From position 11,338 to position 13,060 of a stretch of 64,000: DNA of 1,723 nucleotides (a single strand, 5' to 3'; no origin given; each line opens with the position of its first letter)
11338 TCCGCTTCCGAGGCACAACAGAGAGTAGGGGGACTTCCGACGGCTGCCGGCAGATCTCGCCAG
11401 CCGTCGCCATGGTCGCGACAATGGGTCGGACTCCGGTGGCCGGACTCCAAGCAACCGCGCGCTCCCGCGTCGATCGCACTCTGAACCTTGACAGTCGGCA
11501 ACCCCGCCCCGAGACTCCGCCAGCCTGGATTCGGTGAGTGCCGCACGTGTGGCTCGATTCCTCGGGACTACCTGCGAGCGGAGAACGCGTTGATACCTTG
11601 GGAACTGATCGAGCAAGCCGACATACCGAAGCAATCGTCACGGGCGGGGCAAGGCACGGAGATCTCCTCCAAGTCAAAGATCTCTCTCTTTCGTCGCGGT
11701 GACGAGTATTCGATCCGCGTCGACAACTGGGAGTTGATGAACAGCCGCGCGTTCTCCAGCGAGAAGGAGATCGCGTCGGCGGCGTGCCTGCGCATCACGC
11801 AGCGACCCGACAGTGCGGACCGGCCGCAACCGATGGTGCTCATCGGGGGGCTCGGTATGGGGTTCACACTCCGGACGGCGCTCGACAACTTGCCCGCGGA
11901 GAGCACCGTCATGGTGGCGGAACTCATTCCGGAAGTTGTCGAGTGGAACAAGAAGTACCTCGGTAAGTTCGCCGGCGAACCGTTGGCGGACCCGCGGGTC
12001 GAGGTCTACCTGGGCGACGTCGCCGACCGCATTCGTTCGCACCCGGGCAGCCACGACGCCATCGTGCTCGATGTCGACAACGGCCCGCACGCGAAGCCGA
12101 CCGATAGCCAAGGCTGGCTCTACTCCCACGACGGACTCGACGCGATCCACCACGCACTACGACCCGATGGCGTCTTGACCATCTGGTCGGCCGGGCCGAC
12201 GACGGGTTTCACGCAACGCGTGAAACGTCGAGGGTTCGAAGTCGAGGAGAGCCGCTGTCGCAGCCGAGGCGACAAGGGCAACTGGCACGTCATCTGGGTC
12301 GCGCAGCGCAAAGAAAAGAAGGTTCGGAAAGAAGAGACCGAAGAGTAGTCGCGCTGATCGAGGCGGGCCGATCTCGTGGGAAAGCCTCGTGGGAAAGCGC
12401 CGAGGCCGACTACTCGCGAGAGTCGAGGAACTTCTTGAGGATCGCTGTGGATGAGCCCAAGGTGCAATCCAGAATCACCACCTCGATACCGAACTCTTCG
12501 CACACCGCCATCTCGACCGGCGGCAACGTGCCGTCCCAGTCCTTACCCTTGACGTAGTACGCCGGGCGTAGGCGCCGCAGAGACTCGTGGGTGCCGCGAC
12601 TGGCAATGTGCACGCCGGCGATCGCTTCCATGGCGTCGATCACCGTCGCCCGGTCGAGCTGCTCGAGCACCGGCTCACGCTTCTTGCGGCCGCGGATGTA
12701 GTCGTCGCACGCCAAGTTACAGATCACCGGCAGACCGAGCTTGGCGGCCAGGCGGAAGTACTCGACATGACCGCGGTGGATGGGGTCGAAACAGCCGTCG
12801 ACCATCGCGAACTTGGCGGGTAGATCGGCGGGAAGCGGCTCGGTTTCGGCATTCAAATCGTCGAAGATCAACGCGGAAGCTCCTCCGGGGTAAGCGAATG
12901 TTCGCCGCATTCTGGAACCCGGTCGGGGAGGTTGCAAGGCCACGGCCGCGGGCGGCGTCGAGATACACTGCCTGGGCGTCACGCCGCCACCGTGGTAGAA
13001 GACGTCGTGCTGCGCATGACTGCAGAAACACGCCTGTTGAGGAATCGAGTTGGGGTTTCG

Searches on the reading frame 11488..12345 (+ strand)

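Call 9: search_protein_families(library=pfam, proteins=[window:11488-12345:+], max_evalue=0.1)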
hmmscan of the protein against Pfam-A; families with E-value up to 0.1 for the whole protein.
window:11488-12345:+ (286 aa): 2 families
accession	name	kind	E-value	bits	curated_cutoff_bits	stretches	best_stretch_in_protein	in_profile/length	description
PF01564.23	Spermine_synth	-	4.2e-08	33.4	22.9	1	115-232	21-130/186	Spermine/spermidine synthase domain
PF11899.13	DUF3419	-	0.084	12.5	28.2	0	206-262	303-362/385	Protein of unknown function (DUF3419)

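Call 10: search_protein_families(library=ncbifam, proteins=[window:11488-12345:+], max_evalue=0.1)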
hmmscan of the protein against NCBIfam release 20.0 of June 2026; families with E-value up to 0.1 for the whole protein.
window:11488-12345:+ (286 aa): 4 families
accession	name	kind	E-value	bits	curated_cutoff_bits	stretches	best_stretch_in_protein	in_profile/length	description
NF002010.0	PRK00811.1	equivalog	1.9e-11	43.7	260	1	114-233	80-192/287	polyamine aminopropyltransferase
NF002956.0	PRK03612.1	equivalog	1.3e-09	37.1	472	1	115-238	301-421/522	polyamine aminopropyltransferase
TIGR00417.1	speE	equivalog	5.1e-07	29.2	249.55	1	112-234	72-186/271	spermidine synthase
NF003380.0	PRK04457.1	equivalog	0.0001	21.4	304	1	111-234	68-182/265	polyamine aminopropyltransferase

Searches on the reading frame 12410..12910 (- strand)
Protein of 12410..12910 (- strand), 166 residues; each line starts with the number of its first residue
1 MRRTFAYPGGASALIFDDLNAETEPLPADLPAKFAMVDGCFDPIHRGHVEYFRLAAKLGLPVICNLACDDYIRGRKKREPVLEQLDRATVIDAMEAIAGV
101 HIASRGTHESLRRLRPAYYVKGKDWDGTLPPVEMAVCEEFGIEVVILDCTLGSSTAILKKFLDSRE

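Call 34: search_protein_families(library=pfam, proteins=[window:12410-12910:-], max_evalue=0.01)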
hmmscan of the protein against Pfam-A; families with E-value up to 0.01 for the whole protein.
window:12410-12910:- (166 aa): 1 family
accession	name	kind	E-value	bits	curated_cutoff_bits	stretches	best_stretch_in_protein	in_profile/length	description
PF01467.32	CTP_transf_like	-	5.4e-09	36.8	21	1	37-128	2-93/133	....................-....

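Call 46: search_protein_families(library=ncbifam, proteins=[window:12410-12910:-], max_evalue=0.01)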
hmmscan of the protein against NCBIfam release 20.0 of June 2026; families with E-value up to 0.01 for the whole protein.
window:12410-12910:- (166 aa): 9 families
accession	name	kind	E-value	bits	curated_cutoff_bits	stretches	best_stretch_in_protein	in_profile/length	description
TIGR02199.1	rfaE_dom_II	equivalog_domain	9.1e-20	70.9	181.5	1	32-160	11-141/144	D-glycero-beta-D-manno-heptose 1-phosphate adenylyltransferase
NF008454.0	PRK11316.1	equivalog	2.5e-12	46.2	521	1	33-159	341-469/475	bifunctional D-glycero-beta-D-manno-heptose-7-phosphate kinase/D-glycero-beta-D-manno-heptose 1-phosphate adenylyltransferase HldE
NF001985.0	PRK00777.1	subfamily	5.4e-07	29.8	104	1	35-90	7-61/157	pantetheine-phosphate adenylyltransferase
TIGR00125.1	cyt_tran_rel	domain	6.8e-07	29.4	27.7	1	35-87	2-52/65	adenylyltransferase/cytidyltransferase family protein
TIGR01518.1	g3p_cytidyltrns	equivalog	7.7e-06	26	165.4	1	36-160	2-123/125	glycerol-3-phosphate cytidylyltransferase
NF002250.0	PRK01170.1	subfamily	0.0014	18.2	489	1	35-77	3-45/322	bifunctional pantetheine-phosphate adenylyltransferase/NTP phosphatase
NF005410.0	PRK06973.1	equivalog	0.0031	16.8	214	1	23-56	13-46/243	nicotinate-nucleotide adenylyltransferase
NF041124.1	CoaD_Thcocales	equivalog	0.0033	17.4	290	1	35-87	7-59/156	phosphopantetheine adenylyltransferase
NF000839.0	PRK00071.1-1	equivalog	0.0054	16.7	187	1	35-120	9-89/219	nicotinate-nucleotide adenylyltransferase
